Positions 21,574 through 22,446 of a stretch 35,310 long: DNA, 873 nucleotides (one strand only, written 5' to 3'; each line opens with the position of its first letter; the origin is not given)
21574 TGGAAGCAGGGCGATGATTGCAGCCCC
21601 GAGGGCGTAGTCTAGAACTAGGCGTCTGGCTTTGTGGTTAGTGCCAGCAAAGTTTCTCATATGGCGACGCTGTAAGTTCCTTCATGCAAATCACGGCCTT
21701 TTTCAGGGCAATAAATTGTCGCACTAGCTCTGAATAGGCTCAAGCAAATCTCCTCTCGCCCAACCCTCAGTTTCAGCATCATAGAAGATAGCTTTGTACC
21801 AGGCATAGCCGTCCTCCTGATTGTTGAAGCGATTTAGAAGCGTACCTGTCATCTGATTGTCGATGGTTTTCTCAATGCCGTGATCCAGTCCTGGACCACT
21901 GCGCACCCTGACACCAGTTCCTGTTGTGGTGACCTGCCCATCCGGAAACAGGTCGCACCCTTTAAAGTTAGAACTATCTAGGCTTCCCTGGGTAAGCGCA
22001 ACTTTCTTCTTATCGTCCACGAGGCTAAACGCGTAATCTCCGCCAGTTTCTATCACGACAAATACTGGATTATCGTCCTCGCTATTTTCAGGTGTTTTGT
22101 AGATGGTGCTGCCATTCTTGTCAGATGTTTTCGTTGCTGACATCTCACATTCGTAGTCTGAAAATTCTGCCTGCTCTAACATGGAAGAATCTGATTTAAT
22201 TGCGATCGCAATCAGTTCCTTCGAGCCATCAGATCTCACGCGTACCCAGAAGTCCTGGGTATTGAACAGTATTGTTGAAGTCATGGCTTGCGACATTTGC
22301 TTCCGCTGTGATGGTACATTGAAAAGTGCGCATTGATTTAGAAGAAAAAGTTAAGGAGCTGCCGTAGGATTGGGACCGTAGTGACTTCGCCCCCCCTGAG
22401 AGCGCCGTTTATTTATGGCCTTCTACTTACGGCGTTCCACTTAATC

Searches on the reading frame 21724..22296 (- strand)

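Call 20: search_protein_families(library=pfam, proteins=[window:21724-22296:-], max_evalue=0.001)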
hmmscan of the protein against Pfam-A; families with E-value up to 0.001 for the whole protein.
window:21724-22296:- (190 aa): 1 family
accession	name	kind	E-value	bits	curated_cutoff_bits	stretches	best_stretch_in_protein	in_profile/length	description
PF08239.17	SH3_3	-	1.9e-06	28.4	27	1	128-185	2-53/54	Bacterial SH3 domain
